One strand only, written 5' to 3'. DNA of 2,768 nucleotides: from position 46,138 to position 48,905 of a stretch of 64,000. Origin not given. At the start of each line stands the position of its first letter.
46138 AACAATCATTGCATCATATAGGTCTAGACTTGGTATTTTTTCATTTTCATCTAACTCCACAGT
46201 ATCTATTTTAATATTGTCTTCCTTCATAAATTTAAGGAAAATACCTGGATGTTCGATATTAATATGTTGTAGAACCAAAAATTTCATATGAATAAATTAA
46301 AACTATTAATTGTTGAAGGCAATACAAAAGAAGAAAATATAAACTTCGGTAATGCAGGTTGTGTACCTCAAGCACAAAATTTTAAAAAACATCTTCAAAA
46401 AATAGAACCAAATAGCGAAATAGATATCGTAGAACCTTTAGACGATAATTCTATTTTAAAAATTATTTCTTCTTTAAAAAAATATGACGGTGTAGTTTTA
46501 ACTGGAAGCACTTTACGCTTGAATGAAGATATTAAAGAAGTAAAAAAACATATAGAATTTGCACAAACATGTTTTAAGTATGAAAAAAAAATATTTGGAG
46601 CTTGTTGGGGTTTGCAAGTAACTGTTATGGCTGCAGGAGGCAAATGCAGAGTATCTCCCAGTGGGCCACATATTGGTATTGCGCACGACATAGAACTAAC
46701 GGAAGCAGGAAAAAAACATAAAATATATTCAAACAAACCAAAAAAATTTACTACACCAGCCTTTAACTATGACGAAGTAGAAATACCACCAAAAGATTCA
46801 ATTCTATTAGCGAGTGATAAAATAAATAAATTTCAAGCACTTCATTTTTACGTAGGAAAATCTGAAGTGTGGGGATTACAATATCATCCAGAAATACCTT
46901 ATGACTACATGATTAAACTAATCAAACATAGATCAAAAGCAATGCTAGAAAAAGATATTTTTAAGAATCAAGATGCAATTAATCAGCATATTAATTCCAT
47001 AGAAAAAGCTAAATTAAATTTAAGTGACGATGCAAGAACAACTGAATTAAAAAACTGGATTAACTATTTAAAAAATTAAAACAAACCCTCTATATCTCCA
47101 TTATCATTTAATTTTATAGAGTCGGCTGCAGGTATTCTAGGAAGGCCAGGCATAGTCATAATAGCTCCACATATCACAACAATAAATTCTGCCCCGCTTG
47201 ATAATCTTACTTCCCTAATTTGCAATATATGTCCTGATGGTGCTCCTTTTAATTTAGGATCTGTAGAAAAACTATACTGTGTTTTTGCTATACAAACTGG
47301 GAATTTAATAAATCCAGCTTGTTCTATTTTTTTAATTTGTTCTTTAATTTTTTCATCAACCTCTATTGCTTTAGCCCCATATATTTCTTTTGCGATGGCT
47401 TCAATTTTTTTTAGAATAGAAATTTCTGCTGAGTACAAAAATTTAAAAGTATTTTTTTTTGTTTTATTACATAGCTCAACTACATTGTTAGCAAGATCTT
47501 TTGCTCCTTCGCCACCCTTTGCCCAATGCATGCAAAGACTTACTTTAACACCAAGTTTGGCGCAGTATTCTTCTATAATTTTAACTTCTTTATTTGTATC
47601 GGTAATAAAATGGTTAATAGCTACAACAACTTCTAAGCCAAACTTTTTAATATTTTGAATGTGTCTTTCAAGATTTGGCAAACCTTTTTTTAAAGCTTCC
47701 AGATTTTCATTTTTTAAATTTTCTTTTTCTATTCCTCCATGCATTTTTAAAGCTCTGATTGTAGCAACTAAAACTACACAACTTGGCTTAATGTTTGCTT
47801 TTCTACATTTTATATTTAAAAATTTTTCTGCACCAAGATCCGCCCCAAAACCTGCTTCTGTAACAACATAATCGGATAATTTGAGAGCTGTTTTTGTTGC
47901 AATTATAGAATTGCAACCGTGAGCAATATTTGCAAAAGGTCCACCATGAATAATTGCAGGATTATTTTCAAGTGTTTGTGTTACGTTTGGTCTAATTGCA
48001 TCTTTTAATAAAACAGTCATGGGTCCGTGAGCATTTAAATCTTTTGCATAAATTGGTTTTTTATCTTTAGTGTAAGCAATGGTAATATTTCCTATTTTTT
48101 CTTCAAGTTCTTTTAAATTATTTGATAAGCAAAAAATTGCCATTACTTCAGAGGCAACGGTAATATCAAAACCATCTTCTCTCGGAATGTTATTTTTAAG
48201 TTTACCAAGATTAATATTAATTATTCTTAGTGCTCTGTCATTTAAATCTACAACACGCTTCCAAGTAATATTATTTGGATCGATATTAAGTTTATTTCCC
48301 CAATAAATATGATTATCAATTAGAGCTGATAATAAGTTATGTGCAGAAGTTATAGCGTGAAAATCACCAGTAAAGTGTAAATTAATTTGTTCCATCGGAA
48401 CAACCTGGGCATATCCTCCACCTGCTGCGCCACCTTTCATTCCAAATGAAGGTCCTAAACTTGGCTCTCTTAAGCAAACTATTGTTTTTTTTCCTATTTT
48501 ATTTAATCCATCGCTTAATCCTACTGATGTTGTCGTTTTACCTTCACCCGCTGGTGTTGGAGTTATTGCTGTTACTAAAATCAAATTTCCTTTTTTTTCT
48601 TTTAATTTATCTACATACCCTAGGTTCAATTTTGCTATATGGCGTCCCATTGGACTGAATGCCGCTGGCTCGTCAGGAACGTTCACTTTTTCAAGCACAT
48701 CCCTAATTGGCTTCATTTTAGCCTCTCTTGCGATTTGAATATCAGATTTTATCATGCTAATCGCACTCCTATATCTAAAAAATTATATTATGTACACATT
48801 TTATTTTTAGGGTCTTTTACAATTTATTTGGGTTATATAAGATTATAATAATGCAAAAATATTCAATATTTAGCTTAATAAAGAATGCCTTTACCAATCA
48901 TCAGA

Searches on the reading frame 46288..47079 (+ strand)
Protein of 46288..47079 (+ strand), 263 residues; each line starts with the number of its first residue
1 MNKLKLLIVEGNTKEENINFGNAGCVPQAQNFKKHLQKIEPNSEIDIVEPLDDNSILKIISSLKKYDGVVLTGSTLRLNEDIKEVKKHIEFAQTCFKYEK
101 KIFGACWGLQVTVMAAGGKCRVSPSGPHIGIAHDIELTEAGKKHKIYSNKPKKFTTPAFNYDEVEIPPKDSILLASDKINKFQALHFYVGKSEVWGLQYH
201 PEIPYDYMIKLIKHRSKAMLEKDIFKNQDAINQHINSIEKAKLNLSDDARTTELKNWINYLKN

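Call 6: search_protein_families(library=ncbifam, proteins=[window:46288-47079:+], max_evalue=0.00001)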
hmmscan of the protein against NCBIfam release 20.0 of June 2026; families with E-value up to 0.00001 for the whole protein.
window:46288-47079:+ (263 aa): 9 families
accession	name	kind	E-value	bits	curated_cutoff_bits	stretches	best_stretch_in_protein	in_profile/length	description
NF006562.0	PRK09065.1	equivalog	1.8e-21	76.8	205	1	3-226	3-213/242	glutamine amidotransferase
NF005072.0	PRK06490.1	equivalog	2.4e-14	52.9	339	1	59-229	52-213/251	glutamine amidotransferase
NF005743.0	PRK07567.1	equivalog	6e-13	48.6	264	1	61-212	47-201/245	glutamine amidotransferase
NF001975.0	PRK00758.1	equivalog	2.9e-12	46.6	198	1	60-204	37-166/185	GMP synthase subunit A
TIGR00888.1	guaA_Nterm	equivalog_domain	9.4e-12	44.7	172.15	1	64-204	40-168/188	glutamine-hydrolyzing GMP synthase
NF004212.0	PRK05665.1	equivalog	6.1e-10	39.2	309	1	62-234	54-219/241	amidotransferase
NF000848.1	PRK00074.1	equivalog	4.6e-09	35.4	400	1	64-238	40-207/512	glutamine-hydrolyzing GMP synthase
NF006098.0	PRK08250.1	equivalog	1.1e-08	35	301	1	86-222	71-201/239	glutamine amidotransferase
NF005458.0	PRK07053.1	equivalog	2.7e-08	33.5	250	1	84-214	68-192/234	glutamine amidotransferase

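Call 53: search_protein_families(library=ncbifam, proteins=[window:46288-47079:+], max_evalue=1)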
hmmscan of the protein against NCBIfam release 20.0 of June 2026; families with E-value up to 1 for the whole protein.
window:46288-47079:+ (263 aa): 15 families
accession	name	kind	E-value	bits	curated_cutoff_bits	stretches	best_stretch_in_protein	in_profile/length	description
NF006562.0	PRK09065.1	equivalog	1.8e-21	76.8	205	1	3-226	3-213/242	glutamine amidotransferase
NF005072.0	PRK06490.1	equivalog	2.4e-14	52.9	339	1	59-229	52-213/251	glutamine amidotransferase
NF005743.0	PRK07567.1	equivalog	6e-13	48.6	264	1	61-212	47-201/245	glutamine amidotransferase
NF001975.0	PRK00758.1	equivalog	2.9e-12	46.6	198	1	60-204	37-166/185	GMP synthase subunit A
TIGR00888.1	guaA_Nterm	equivalog_domain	9.4e-12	44.7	172.15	1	64-204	40-168/188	glutamine-hydrolyzing GMP synthase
NF004212.0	PRK05665.1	equivalog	6.1e-10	39.2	309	1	62-234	54-219/241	amidotransferase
NF000848.1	PRK00074.1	equivalog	4.6e-09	35.4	400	1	64-238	40-207/512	glutamine-hydrolyzing GMP synthase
NF006098.0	PRK08250.1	equivalog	1.1e-08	35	301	1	86-222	71-201/239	glutamine amidotransferase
NF005458.0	PRK07053.1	equivalog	2.7e-08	33.5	250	1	84-214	68-192/234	glutamine amidotransferase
NF004169.0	PRK05637.1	equivalog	0.00068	19.3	332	1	102-149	77-122/210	anthranilate synthase component II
TIGR01855.1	IMP_synth_hisH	equivalog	0.003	17.4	105.4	1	62-116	33-88/198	imidazole glycerol phosphate synthase subunit HisH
TIGR01815.1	TrpE-clade3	equivalog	0.004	15.2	739.15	1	92-159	581-644/717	anthranilate synthase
NF010081.0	PRK13566.1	equivalog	0.013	13.7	645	1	95-202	596-699/729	anthranilate synthase component I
TIGR01823.1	PabB-fungal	equivalog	0.016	13.4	442.55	1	99-217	86-202/742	aminodeoxychorismate synthase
TIGR01368.1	CPSaseIIsmall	equivalog_domain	0.18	10.7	307.35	1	82-121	229-268/361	glutamine-hydrolyzing carbamoyl-phosphate synthase small subunit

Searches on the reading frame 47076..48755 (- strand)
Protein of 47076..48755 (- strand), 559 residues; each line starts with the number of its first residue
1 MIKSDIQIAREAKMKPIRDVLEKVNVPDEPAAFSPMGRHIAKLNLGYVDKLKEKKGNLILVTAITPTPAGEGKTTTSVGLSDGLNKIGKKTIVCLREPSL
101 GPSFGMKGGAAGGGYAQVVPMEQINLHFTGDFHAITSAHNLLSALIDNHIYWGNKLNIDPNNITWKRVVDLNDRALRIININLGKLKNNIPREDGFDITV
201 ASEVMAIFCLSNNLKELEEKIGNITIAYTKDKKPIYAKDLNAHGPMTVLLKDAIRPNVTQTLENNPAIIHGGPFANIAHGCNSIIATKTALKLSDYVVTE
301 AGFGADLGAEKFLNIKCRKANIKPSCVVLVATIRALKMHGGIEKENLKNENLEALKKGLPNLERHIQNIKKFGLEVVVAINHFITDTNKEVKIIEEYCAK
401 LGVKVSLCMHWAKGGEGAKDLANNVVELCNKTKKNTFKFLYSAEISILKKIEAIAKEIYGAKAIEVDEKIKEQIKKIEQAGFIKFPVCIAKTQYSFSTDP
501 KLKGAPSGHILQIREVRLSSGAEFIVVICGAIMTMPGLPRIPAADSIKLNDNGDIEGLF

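Call 6: search_protein_families(library=ncbifam, proteins=[window:47076-48755:-], max_evalue=0.00001)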
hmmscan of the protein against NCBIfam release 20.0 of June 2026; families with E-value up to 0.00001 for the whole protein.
window:47076-48755:- (559 aa): 3 families
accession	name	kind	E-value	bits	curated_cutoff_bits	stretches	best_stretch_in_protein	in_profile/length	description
NF010030.0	PRK13505.1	equivalog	4.3e-271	900.2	652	1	2-559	2-557/557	formate--tetrahydrofolate ligase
NF010031.0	PRK13506.1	equivalog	2e-203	676.9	800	1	3-558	2-577/578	formate--tetrahydrofolate ligase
NF010032.0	PRK13507.1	equivalog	3.6e-166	553.7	938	1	4-559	9-587/587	formate--tetrahydrofolate ligase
